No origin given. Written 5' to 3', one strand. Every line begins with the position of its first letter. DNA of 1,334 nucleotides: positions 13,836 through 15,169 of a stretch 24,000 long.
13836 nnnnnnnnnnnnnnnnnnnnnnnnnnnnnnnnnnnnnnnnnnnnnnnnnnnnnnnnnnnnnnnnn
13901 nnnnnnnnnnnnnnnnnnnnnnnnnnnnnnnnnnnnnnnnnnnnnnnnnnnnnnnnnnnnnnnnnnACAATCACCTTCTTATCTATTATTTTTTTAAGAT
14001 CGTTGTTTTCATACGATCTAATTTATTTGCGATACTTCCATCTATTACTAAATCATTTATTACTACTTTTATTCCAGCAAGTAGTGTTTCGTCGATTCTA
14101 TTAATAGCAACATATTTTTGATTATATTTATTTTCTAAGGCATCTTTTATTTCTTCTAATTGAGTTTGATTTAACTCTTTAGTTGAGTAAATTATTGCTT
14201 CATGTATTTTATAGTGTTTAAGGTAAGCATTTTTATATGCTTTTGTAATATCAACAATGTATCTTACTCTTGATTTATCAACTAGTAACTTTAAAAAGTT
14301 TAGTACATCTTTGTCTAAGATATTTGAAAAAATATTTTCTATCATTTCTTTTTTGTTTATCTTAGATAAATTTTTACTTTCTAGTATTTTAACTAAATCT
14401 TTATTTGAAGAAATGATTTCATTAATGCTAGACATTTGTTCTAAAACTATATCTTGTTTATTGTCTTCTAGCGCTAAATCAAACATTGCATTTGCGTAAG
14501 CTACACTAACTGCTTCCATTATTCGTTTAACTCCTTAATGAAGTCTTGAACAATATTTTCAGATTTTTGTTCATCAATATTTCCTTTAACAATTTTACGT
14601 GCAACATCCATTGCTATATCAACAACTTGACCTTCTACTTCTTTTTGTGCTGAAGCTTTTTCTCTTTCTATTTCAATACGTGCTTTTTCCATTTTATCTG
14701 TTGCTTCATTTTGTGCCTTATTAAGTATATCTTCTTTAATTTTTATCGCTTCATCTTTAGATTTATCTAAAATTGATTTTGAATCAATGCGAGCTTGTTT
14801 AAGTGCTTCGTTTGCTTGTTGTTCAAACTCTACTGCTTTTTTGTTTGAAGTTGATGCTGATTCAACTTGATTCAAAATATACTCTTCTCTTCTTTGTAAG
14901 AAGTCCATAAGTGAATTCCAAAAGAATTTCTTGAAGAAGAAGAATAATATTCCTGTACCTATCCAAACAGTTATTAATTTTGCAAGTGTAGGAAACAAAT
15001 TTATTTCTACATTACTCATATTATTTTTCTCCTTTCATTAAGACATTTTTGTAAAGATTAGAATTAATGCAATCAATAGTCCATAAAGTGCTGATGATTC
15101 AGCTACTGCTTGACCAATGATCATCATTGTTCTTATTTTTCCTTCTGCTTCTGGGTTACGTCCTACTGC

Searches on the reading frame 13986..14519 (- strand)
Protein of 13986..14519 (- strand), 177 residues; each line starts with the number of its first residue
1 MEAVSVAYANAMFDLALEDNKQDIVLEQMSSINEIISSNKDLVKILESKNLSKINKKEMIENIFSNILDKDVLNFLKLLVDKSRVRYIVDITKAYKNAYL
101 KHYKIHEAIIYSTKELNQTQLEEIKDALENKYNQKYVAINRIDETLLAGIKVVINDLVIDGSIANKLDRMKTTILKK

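Call 48: search_protein_families(library=pfam, proteins=[window:13986-14519:-], max_evalue=0.01)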
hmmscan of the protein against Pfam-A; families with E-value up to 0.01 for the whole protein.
window:13986-14519:- (177 aa): 2 families
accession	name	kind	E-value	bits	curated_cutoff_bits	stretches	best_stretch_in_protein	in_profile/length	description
PF00213.23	OSCP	-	5.4e-40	137.7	22.3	1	6-173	3-171/172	ATP synthase delta (OSCP) subunit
PF25416.1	GRHL1_C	-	0.0061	16.8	27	1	110-159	15-64/90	GRHL1-like, C-terminal domain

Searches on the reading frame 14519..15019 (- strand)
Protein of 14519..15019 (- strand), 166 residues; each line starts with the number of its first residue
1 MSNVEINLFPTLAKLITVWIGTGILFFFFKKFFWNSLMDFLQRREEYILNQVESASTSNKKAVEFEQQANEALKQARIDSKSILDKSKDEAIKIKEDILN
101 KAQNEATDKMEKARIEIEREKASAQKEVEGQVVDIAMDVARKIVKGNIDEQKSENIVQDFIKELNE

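Call 5: search_protein_families(library=ncbifam, proteins=[window:14519-15019:-])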
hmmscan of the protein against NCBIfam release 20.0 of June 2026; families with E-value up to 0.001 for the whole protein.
window:14519-15019:- (166 aa): 25 families
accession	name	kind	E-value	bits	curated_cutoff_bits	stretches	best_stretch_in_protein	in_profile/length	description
TIGR01144.1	ATP_synt_b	equivalog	3e-30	105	65.5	1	24-164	7-147/147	F0F1 ATP synthase subunit B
NF009992.0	PRK13461.1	equivalog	3.9e-30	104.6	127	1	13-162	6-155/159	F0F1 ATP synthase subunit B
NF004412.0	PRK05759.1-3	equivalog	2.2e-23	83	156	1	8-165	23-181/185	F0F1 ATP synthase subunit B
NF004411.0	PRK05759.1-2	equivalog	2.9e-23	82.7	131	1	15-164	7-156/156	F0F1 ATP synthase subunit B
NF011042.0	PRK14472.1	equivalog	6.2e-22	78.4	198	1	24-165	30-171/175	F0F1 ATP synthase subunit B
NF004413.0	PRK05759.1-4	equivalog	4.1e-20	72.4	197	1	20-164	12-156/156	F0F1 ATP synthase subunit B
NF009987.0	PRK13453.1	equivalog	4.8e-20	72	172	1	23-164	29-170/173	F0F1 ATP synthase subunit B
NF005607.0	PRK07353.1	equivalog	7.9e-20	71.2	131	1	15-144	23-152/155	F0F1 ATP synthase subunit B'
NF011041.0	PRK14471.1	equivalog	1.2e-19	70.8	200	1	24-164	20-161/164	F0F1 ATP synthase subunit B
NF004873.0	PRK06231.1-3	equivalog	2.5e-19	69.6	220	1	4-165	40-201/208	F0F1 ATP synthase subunit B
NF005606.0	PRK07352.1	equivalog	1.3e-15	57.6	137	1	14-165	26-173/175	F0F1 ATP synthase subunit B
NF009991.0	PRK13460.1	equivalog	4.8e-14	52.7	183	1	20-163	24-167/173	F0F1 ATP synthase subunit B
NF004872.0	PRK06231.1-2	equivalog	9.2e-13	48.7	304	1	8-164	41-197/198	F0F1 ATP synthase subunit B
TIGR03321.1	alt_F1F0_F0_B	exception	1.3e-12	48.1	224.7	1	24-166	17-159/246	alternate F1F0 ATPase, F0 subunit B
NF011043.0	PRK14473.1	equivalog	4.2e-12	46.3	168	1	6-165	6-161/164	F0F1 ATP synthase subunit B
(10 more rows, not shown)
